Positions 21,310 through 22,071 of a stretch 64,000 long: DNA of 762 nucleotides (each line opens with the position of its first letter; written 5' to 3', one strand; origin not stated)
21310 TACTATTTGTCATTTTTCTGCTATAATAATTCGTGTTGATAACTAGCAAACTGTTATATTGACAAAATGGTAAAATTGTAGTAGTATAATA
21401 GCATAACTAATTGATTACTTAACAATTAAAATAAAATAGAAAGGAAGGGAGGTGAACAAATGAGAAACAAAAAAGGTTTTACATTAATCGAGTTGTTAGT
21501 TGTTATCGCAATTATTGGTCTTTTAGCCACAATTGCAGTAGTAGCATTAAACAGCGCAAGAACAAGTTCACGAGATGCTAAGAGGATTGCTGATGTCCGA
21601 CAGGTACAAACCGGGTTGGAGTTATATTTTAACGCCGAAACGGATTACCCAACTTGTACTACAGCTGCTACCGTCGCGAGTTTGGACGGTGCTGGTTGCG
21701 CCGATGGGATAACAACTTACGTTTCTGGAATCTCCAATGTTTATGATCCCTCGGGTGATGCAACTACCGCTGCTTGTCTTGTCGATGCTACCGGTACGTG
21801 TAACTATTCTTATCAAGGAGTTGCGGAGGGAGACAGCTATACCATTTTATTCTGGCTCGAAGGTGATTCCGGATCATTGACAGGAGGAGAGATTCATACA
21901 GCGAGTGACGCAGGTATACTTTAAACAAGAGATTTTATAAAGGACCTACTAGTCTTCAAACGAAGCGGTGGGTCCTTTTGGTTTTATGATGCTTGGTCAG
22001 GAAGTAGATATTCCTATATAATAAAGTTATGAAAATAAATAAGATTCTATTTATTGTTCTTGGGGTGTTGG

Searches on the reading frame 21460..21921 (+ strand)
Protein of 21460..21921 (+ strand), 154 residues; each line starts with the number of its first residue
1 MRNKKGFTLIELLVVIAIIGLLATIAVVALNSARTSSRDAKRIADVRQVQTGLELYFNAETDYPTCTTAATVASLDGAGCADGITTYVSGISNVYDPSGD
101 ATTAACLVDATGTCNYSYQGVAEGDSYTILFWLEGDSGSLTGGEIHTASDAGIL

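Call 4: search_protein_families(library=pfam, proteins=[window:21460-21921:+], max_evalue=0.01)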
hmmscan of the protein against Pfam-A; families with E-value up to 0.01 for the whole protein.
window:21460-21921:+ (154 aa): 1 family
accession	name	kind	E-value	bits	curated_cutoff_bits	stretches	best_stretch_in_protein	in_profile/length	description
PF07963.17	N_methyl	-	1.2e-10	40.9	21.2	1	1-26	1-26/27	Prokaryotic N-terminal methylation motif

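Call 8: search_protein_families(library=ncbifam, proteins=[window:21460-21921:+], max_evalue=0.001)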
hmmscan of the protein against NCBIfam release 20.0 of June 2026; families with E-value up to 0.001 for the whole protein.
window:21460-21921:+ (154 aa): 10 families
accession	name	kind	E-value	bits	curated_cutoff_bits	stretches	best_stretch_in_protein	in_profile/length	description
TIGR01710.1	typeII_sec_gspG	equivalog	3.5e-10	40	88.85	1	5-66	1-62/134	type II secretion system major pseudopilin GspG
TIGR02532.1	IV_pilin_GFxxxE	domain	9.8e-10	37.9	16.3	1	4-27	1-24/24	prepilin-type N-terminal cleavage/methylation domain-containing protein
TIGR01708.2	typeII_sec_gspH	equivalog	2.7e-09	37.2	80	1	5-38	2-35/169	type II secretion system minor pseudopilin GspH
NF041775.1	typeIV_PilA_Myxo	equivalog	1.3e-07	31.8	400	1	4-66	10-72/214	type IV pilin protein PilA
NF040999.1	pilin_ComGC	equivalog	2e-07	31.1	75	1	4-67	1-64/84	competence type IV pilus major pilin ComGC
NF007862.0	PRK10574.1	equivalog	3.7e-07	30.4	138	1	1-67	1-67/145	prepilin peptidase-dependent pilin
NF041013.1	T4P_ComGE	equivalog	7.2e-06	26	49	1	3-46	2-45/83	competence type IV pilus minor pilin ComGE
TIGR02596.1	TIGR02596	subfamily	2.1e-05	24.7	70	1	7-38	1-32/196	Verru_Chthon cassette protein D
NF007800.0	PRK10506.1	equivalog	0.00016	21.5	158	1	1-47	5-51/163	prepilin peptidase-dependent protein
TIGR01711.1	gspJ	equivalog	0.00027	20.8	64.85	1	5-44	1-41/192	type II secretion system minor pseudopilin GspJ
